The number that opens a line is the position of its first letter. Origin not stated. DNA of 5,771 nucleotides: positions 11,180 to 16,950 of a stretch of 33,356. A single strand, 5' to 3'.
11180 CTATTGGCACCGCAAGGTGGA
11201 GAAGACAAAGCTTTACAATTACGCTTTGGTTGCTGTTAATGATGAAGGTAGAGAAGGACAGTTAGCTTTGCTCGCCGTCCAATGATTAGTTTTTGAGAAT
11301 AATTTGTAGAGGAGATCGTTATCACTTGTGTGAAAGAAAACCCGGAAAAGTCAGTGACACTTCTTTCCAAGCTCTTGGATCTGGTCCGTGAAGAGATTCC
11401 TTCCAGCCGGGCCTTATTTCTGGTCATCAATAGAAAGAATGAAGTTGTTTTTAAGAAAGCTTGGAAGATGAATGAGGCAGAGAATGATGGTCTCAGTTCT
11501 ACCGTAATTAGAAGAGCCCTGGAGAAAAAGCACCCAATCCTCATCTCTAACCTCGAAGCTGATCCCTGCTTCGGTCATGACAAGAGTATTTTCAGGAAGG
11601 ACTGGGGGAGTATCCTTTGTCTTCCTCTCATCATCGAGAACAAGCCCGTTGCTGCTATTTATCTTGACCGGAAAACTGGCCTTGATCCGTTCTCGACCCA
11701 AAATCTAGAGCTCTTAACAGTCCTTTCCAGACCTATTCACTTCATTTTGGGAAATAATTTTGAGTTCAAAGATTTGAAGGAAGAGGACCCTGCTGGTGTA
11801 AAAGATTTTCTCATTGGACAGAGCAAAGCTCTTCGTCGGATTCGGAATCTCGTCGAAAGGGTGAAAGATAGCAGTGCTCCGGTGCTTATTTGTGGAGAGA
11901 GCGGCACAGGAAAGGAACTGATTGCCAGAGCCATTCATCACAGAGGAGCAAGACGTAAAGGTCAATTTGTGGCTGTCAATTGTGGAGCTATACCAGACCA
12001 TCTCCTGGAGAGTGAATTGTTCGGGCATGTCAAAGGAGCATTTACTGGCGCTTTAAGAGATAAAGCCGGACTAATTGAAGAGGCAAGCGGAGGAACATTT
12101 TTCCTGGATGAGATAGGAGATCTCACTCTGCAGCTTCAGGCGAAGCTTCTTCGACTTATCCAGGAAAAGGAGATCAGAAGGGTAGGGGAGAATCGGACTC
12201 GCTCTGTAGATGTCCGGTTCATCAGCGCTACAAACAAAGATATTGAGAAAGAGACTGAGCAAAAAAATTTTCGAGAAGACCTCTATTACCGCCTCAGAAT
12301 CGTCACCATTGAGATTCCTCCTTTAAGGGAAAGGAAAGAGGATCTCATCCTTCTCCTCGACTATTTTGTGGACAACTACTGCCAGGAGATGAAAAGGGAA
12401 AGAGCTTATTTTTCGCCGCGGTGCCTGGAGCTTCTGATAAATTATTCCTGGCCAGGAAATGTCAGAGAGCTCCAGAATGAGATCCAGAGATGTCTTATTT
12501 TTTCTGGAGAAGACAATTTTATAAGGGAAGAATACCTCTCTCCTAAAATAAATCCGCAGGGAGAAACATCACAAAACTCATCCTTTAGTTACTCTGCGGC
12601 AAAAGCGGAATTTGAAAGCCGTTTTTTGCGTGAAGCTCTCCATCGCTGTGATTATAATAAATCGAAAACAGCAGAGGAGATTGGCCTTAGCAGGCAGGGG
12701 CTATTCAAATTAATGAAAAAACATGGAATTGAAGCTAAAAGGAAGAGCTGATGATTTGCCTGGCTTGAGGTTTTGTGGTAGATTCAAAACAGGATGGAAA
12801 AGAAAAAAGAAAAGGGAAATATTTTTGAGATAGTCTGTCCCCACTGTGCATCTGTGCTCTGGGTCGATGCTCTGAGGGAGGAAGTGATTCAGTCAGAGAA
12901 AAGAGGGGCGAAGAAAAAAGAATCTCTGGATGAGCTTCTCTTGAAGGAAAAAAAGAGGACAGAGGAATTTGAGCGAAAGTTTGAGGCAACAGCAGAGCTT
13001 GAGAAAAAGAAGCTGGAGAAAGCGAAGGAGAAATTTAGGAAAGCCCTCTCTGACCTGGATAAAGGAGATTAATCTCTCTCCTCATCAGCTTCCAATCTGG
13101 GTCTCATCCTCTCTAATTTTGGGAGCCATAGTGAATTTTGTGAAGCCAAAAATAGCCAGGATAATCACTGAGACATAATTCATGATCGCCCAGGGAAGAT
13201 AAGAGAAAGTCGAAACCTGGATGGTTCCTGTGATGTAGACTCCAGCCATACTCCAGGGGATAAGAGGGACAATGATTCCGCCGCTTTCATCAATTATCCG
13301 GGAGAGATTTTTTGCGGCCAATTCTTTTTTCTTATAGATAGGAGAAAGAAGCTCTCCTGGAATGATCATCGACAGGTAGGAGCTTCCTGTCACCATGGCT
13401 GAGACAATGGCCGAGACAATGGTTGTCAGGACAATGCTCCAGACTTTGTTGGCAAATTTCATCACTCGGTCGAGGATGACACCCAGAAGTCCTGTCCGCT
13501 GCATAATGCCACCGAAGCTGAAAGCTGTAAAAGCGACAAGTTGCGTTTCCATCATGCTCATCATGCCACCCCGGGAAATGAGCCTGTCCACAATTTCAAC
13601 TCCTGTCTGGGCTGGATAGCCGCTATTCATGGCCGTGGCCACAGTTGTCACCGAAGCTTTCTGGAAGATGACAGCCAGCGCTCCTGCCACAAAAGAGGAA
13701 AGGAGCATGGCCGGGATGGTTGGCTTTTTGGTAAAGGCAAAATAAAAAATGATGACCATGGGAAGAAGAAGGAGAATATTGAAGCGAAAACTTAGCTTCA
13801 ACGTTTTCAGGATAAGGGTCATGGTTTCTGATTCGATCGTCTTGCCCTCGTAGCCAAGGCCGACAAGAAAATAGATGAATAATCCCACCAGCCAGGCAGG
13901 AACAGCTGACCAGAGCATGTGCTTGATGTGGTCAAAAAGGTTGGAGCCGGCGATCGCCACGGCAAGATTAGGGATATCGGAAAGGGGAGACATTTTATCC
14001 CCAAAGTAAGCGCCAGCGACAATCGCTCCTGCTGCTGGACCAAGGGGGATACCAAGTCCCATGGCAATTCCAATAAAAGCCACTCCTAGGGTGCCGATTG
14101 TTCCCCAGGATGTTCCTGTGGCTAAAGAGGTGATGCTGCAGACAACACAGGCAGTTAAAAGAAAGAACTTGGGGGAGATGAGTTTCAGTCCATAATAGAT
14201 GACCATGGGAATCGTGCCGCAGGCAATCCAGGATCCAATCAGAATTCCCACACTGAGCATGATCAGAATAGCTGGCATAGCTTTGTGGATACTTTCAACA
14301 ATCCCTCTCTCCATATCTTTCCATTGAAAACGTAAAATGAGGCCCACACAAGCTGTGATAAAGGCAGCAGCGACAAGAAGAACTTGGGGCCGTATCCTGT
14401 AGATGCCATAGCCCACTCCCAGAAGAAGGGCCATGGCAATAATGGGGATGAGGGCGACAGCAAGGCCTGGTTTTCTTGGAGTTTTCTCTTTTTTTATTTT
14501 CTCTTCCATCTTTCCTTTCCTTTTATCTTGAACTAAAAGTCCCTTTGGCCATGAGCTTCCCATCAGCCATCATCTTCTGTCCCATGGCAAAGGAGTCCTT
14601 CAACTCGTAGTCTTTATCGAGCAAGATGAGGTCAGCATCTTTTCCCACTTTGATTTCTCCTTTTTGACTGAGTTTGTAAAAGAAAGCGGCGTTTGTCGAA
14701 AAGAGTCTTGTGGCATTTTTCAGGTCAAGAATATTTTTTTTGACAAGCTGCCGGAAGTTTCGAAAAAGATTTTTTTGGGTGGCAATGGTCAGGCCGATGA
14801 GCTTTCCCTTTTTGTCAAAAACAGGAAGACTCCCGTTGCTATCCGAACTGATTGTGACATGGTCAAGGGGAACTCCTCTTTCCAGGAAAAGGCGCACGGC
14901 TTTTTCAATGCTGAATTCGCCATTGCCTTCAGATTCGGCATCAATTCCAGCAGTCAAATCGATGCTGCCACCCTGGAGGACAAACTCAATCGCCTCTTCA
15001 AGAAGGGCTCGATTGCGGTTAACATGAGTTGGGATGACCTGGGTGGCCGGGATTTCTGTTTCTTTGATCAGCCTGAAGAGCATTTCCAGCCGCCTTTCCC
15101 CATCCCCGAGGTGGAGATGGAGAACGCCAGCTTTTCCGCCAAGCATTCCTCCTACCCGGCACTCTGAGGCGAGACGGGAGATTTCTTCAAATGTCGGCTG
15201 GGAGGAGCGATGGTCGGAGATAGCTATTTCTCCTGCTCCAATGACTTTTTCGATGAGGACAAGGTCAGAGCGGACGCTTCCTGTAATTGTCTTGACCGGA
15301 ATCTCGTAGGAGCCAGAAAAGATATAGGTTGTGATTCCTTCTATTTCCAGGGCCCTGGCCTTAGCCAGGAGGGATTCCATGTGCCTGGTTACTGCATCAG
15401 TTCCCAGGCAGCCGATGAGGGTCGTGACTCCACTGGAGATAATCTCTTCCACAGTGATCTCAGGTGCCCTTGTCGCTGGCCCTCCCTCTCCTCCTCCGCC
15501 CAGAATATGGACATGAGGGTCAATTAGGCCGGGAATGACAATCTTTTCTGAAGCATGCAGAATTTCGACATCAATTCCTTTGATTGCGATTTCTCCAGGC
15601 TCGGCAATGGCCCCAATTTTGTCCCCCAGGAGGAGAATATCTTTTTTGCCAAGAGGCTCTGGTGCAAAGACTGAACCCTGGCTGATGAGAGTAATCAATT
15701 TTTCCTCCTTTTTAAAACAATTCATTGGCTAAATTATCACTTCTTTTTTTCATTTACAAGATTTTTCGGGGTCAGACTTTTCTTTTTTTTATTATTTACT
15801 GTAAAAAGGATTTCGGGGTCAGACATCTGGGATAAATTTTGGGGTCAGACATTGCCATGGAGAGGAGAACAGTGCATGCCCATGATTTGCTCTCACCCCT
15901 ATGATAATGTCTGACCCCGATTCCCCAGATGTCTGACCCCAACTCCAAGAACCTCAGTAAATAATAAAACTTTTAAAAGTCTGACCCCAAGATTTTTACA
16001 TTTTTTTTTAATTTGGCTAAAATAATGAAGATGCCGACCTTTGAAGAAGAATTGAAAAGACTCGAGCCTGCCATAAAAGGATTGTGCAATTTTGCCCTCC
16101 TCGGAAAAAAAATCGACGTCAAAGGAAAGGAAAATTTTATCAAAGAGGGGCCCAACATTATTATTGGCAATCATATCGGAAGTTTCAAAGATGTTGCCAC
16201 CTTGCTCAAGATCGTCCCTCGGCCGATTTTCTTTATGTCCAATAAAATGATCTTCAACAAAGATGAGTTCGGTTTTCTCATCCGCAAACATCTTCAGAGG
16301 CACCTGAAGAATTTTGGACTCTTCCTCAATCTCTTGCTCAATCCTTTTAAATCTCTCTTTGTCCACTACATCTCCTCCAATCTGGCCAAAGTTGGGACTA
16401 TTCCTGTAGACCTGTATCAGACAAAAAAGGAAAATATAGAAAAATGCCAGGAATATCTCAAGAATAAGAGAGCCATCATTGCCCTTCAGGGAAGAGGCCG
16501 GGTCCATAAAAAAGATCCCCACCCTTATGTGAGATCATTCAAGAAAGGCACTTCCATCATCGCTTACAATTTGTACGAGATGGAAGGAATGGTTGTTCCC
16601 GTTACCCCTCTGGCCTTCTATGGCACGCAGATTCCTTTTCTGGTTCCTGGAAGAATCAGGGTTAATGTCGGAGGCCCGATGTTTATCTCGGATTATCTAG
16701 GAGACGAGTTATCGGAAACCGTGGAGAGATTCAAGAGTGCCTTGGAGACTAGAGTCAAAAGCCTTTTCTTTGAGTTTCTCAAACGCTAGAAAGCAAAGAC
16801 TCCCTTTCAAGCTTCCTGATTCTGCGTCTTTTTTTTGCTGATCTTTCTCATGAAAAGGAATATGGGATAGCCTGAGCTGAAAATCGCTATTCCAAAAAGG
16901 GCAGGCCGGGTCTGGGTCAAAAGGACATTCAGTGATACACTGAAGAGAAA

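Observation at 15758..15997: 222-bp nested palindrome with six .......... copies and a 9-bp flanking direct repeat: MITE-like insertion between two divergent promoters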

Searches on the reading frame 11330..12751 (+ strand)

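Call 7: search_protein_families(library=pfam, proteins=[window:11330-12751:+])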
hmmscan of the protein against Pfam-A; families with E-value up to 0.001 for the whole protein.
window:11330-12751:+ (473 aa): 9 families
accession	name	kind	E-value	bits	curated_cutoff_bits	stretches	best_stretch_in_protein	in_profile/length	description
PF00158.32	Sigma54_activat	-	1e-70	237.3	20.2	1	161-328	1-168/168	Sigma-54 interaction domain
PF14532.12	Sigma54_activ_2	-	7.9e-25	88.1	25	1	162-332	1-138/138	Sigma-54 interaction domain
PF25601.1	AAA_lid_14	-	3.3e-21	75.4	27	1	333-416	1-83/87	AAA+ ATPase lid domain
PF13185.12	GAF_2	-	9.8e-10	39.2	28.6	1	11-138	7-133/136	GAF domain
PF01590.32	GAF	-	6.4e-08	33.6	22.4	1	10-134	4-127/133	GAF domain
PF02954.25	HTH_8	-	1.4e-07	31.5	22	1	426-464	3-41/42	Bacterial regulatory protein, Fis family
PF07728.20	AAA_5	-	1.6e-07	31.9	22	1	184-305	1-125/139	AAA domain (dynein-related subfamily)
PF13191.12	AAA_16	-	3.6e-07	31.3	32.6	1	161-270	2-113/167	AAA ATPase domain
PF00004.35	AAA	-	0.00011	23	21.2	1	185-303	1-110/131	ATPase family associated with various cellular activities (AAA)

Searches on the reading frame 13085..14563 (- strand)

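Call 7: search_protein_families(library=pfam, proteins=[window:13085-14563:-])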
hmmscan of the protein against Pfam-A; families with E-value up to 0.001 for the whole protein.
window:13085-14563:- (492 aa): 1 family
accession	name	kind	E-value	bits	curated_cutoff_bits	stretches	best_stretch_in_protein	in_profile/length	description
PF03553.21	Na_H_antiporter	-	4.1e-56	190.9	23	1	184-475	1-301/303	Na+/H+ antiporter family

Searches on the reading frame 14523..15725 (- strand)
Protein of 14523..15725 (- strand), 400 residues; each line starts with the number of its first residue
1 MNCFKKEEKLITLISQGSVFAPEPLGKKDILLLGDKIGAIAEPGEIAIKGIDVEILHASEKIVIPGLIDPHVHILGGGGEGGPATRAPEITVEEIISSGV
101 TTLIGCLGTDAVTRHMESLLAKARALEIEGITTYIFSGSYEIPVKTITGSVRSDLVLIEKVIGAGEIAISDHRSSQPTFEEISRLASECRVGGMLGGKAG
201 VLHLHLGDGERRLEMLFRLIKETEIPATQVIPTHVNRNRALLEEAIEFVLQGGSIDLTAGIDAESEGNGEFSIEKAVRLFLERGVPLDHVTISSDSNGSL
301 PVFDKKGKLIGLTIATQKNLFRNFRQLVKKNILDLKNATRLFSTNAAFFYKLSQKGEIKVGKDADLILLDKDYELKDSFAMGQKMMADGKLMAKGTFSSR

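Call 7: search_protein_families(library=pfam, proteins=[window:14523-15725:-])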
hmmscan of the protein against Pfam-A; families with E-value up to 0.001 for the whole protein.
window:14523-15725:- (400 aa): 2 families
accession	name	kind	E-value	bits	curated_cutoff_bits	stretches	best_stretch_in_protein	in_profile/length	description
PF01979.26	Amidohydro_1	-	6.7e-18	65.5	25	1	62-384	1-332/345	Amidohydrolase family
PF07969.17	Amidohydro_3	-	2.5e-12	47.4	29.7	1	332-373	406-448/472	Amidohydrolase family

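Call 13: find_homologous_proteins(query=window:14523-15698:-)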
Query window:14523-15698:- (391 aa): 7998 proteins with E <= 0.001 among 8000 candidates; the best 120 are listed.
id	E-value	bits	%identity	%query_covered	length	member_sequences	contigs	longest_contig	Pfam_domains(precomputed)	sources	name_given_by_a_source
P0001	1.9e-247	838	100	100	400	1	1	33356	PF07969.18,PF01979.27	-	-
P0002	1.8e-220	750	90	100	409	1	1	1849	PF07969.18,PF01979.27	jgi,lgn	-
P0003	7.6e-204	695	81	100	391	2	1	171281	PF07969.18,PF01979.27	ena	-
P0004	2.6e-196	670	79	100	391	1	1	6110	PF07969.18,PF01979.27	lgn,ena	-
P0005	3.8e-194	663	77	99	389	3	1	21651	PF07969.18,PF01979.27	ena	-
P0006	2.0e-193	661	76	99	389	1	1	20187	PF07969.18,PF01979.27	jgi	-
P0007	6.0e-193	659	75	99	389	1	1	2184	PF07969.18,PF01979.27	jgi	-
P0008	6.8e-193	659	76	99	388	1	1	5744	PF07969.18,PF01979.27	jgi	-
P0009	7.4e-193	659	77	99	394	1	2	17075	PF07969.18,PF01979.27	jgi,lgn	-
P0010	7.6e-193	659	77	99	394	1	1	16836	PF07969.18,PF01979.27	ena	-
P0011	1.4e-192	658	77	99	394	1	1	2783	PF07969.18,PF01979.27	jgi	-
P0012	1.4e-192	658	77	99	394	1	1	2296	PF07969.18,PF01979.27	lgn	-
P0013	2.3e-192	657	76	99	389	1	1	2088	PF07969.18,PF01979.27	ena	-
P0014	2.3e-192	657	76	99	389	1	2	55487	PF07969.18,PF01979.27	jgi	jgi:beta-aspartyl-dipeptidase (metallo-type)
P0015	3.9e-192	656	76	100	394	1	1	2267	PF07969.18,PF01979.27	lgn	-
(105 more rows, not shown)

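Call 25: find_encoding_contigs(protein=P0003, flank=10000, max_places=3)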
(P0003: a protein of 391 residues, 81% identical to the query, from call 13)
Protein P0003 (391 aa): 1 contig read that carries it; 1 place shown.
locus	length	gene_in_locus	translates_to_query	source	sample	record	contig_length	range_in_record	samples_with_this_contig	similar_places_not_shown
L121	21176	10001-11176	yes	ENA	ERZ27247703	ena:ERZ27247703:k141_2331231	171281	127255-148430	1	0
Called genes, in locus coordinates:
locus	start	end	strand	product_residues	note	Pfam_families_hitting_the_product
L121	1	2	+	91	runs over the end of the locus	PF00216:Bac_DNA_binding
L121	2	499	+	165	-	PF04677:CwfJ_C_1 (weak), PF11969:DcpS_C, PF01230:HIT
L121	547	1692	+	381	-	PF02771:Acyl-CoA_dh_N, PF02770:Acyl-CoA_dh_M, PF00441:Acyl-CoA_dh_1, PF22924:ACOX_C_alpha1 (weak), PF08028:Acyl-CoA_dh_2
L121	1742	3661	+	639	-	PF13623:SurA_N_2, PF13624:SurA_N_3, PF09312:SurA_N (weak), PF13145:Rotamase_2, PF13616:Rotamase_3, PF00639:Rotamase, PF13145:Rotamase_2 (weak)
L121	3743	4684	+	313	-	PF26233:NicX, PF02073:Peptidase_M29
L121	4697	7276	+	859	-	PF00246:Peptidase_M14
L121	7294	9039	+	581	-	PF00144:Beta-lactamase, PF11954:DUF3471 (faint)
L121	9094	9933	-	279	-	PF01553:Acyltransferase (weak)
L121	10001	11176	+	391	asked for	PF07969:Amidohydro_3 (weak), PF01979:Amidohydro_1, PF07969:Amidohydro_3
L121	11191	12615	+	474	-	PF03553:Na_H_antiporter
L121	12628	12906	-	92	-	-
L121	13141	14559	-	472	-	PF01590:GAF (weak), PF13185:GAF_2 (weak), PF00158:Sigma54_activat, PF13191:AAA_16 (weak), PF14532:Sigma54_activ_2, PF07728:AAA_5 (weak), PF25601:AAA_lid_14, PF02954:HTH_8 (weak)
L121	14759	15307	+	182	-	PF07366:SnoaL, PF12680:SnoaL_2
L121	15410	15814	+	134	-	PF09579:Spore_YtfJ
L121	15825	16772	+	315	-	PF09579:Spore_YtfJ, PF21033:RMD1-3 (faint), PF13414:TPR_11 (faint), PF13428:TPR_14 (faint), PF13432:TPR_16 (faint), PF00515:TPR_1, PF07719:TPR_2 (weak), PF13181:TPR_8 (weak), +2 more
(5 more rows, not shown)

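Call 26: find_encoding_contigs(protein=P0002, flank=10000, max_places=3)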
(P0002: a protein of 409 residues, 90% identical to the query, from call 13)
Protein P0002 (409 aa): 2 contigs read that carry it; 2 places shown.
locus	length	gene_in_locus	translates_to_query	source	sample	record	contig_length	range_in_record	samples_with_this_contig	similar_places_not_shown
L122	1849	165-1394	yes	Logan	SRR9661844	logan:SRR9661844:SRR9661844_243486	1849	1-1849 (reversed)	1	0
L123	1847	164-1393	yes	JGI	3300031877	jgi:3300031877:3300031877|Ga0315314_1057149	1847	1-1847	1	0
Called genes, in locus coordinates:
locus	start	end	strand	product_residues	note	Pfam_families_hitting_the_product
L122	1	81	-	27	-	?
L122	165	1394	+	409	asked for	PF01979:Amidohydro_1, PF07969:Amidohydro_3 (weak)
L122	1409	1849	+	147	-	?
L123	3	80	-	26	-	?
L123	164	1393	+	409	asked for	PF01979:Amidohydro_1, PF07969:Amidohydro_3 (weak)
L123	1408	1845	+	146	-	?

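Call 27: find_encoding_contigs(protein=P0004, flank=10000, max_places=3)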
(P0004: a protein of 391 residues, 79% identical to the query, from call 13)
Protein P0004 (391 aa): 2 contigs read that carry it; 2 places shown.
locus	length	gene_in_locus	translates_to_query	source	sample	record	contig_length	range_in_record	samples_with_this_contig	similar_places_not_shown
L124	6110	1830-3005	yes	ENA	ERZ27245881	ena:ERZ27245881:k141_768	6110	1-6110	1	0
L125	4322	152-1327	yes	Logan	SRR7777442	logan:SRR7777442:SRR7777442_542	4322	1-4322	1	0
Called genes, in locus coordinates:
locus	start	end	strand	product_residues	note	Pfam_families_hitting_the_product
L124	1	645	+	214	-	?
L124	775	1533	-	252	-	PF01553:Acyltransferase (faint)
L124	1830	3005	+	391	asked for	PF01979:Amidohydro_1, PF07969:Amidohydro_3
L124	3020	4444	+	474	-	PF03553:Na_H_antiporter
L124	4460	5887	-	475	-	PF13173:AAA_14, PF13635:DUF4143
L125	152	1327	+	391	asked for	PF01979:Amidohydro_1, PF07969:Amidohydro_3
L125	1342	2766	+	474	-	PF03553:Na_H_antiporter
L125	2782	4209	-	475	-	PF13173:AAA_14, PF13635:DUF4143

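Call 60: find_encoding_contigs(protein=P0005, flank=10000, max_places=2)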
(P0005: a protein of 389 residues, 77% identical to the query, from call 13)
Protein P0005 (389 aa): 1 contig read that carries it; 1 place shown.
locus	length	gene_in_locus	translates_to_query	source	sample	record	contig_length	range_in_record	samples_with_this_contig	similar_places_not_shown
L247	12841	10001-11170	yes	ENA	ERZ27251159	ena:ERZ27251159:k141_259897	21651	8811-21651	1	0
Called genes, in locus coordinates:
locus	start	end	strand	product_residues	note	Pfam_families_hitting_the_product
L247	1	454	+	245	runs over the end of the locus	PF02616:SMC_ScpA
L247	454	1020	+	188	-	PF04079:SMC_ScpB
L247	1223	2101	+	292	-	PF02401:LYTB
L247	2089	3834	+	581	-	PF00575:S1, PF00575:S1, PF23459:S1_RRP5 (weak), PF00575:S1, PF23459:S1_RRP5, PF00575:S1, PF23459:S1_RRP5, PF00575:S1, +6 more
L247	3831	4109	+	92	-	PF00216:Bac_DNA_binding, PF18175:HU-CCDC81_bac_2 (weak)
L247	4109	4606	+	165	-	PF11969:DcpS_C (weak), PF01230:HIT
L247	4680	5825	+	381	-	PF02771:Acyl-CoA_dh_N, PF02770:Acyl-CoA_dh_M, PF00441:Acyl-CoA_dh_1, PF08028:Acyl-CoA_dh_2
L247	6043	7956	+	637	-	PF13623:SurA_N_2, PF13624:SurA_N_3, PF09312:SurA_N (weak), PF13145:Rotamase_2, PF13616:Rotamase_3, PF00639:Rotamase, PF13145:Rotamase_2 (weak)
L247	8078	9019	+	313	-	PF26233:NicX, PF02073:Peptidase_M29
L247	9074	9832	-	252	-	-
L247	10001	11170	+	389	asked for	PF01979:Amidohydro_1, PF07969:Amidohydro_3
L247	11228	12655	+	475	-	PF03553:Na_H_antiporter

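Call 61: find_encoding_contigs(protein=P0009, flank=10000, max_places=2)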
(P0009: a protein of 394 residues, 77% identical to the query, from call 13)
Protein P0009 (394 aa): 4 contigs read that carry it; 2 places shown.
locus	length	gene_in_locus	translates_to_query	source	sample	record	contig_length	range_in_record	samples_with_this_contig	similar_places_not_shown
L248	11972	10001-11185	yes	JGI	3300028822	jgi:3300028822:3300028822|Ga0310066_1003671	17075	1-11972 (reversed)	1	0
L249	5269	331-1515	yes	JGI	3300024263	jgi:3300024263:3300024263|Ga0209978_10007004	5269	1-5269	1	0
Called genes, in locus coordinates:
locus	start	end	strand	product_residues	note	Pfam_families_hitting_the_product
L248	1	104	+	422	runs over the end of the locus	PF03553:Na_H_antiporter (weak), PF06808:DctM (weak)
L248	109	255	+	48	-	-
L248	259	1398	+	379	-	PF24827:AstE_AspA_cat (faint)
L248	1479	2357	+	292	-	PF02401:LYTB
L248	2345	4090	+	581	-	PF00575:S1 (weak), PF00575:S1, PF00575:S1, PF23459:S1_RRP5, PF00575:S1, PF23459:S1_RRP5, PF00575:S1, PF23459:S1_RRP5 (weak), +3 more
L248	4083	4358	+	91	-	PF00216:Bac_DNA_binding, PF18291:HU-HIG (weak), PF18175:HU-CCDC81_bac_2 (weak)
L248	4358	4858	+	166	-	PF04677:CwfJ_C_1 (weak), PF11969:DcpS_C (weak), PF01230:HIT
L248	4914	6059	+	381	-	PF02771:Acyl-CoA_dh_N, PF02770:Acyl-CoA_dh_M, PF00441:Acyl-CoA_dh_1, PF08028:Acyl-CoA_dh_2, PF22924:ACOX_C_alpha1 (weak)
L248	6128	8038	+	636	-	PF13623:SurA_N_2, PF13624:SurA_N_3, PF09312:SurA_N (weak), PF13145:Rotamase_2, PF13616:Rotamase_3, PF00639:Rotamase, PF13145:Rotamase_2 (weak)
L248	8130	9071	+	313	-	PF26233:NicX, PF02073:Peptidase_M29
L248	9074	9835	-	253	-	PF01553:Acyltransferase (faint)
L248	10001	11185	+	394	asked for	PF07969:Amidohydro_3 (weak), PF01979:Amidohydro_1, PF07969:Amidohydro_3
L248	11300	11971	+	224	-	?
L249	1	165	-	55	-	?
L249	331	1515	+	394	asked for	PF07969:Amidohydro_3 (weak), PF01979:Amidohydro_1, PF07969:Amidohydro_3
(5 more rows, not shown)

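Call 62: find_encoding_contigs(protein=P0014, flank=10000, max_places=2)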
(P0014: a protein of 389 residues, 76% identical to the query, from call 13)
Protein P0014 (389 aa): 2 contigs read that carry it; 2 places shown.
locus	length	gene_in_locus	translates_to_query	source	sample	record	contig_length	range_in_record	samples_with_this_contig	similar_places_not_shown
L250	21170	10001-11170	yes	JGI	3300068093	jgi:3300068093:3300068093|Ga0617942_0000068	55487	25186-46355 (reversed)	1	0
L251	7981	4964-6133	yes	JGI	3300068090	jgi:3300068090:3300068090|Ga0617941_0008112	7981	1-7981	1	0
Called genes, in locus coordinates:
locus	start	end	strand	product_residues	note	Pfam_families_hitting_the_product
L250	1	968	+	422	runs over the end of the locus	PF06808:DctM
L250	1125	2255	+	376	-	PF24827:AstE_AspA_cat (weak)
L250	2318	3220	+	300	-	PF02401:LYTB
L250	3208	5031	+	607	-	-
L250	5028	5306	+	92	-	PF00216:Bac_DNA_binding, PF18175:HU-CCDC81_bac_2 (weak)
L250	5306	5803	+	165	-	PF04677:CwfJ_C_1 (weak), PF11969:DcpS_C (weak), PF01230:HIT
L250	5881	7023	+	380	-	PF02771:Acyl-CoA_dh_N, PF02770:Acyl-CoA_dh_M, PF00441:Acyl-CoA_dh_1, PF08028:Acyl-CoA_dh_2, PF22924:ACOX_C_alpha1 (weak)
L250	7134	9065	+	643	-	PF13623:SurA_N_2, PF13624:SurA_N_3, PF09312:SurA_N (weak), PF13145:Rotamase_2, PF13616:Rotamase_3, PF00639:Rotamase, PF27392:TP_0929_3rd (faint), PF13145:Rotamase_2 (weak)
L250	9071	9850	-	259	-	PF01553:Acyltransferase (faint)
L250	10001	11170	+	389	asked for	PF07969:Amidohydro_3 (weak), PF01979:Amidohydro_1, PF07969:Amidohydro_3 (weak)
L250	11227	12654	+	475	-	PF03553:Na_H_antiporter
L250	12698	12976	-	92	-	-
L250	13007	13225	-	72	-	-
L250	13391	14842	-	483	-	PF01590:GAF (weak), PF13185:GAF_2 (weak), PF13492:GAF_3 (weak), PF00158:Sigma54_activat, PF14532:Sigma54_activ_2, PF25601:AAA_lid_14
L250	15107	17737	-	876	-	PF07719:TPR_2 (faint), PF13176:TPR_7 (faint), PF13424:TPR_12 (faint), PF13428:TPR_14 (faint), PF13432:TPR_16 (faint), PF25058:ARM_TT21 (faint), PF23914:TPR_CcmH_CycH, PF21033:RMD1-3 (weak), +12 more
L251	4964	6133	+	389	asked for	PF07969:Amidohydro_3 (weak), PF01979:Amidohydro_1, PF07969:Amidohydro_3 (weak)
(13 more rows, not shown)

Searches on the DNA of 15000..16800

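Call 9: search_rna_families(source=window, start=15000, end=16800, threshold=evalue, max_evalue=1)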
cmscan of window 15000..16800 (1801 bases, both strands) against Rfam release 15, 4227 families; matches with E-value up to 1: 5.
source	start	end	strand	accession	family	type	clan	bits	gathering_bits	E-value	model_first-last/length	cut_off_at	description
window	15758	15998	+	RF03926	MIR1435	Gene; miRNA;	-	37.9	94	0.0014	1-186/186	no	MIR1435 microRNA precursor family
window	15814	15941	-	RF03769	mir-3913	Gene; miRNA;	-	32.2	100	0.00055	1-100/100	no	mir-3913 microRNA precursor family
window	15841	15918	-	RF02097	mir-1662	Gene; miRNA;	-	28.8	85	0.0038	1-66/66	no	mir-1662 microRNA precursor family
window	15839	15920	-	RF04156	MIR2670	Gene; miRNA;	-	23.4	117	0.03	1-200/200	no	MIR2670 microRNA precursor family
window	15682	15918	-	RF02032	GOLLD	Gene;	-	22.1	150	0.0026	1-416/416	no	Giant, ornate, lake- and Lactobacillales-derived (GOLLD) RNA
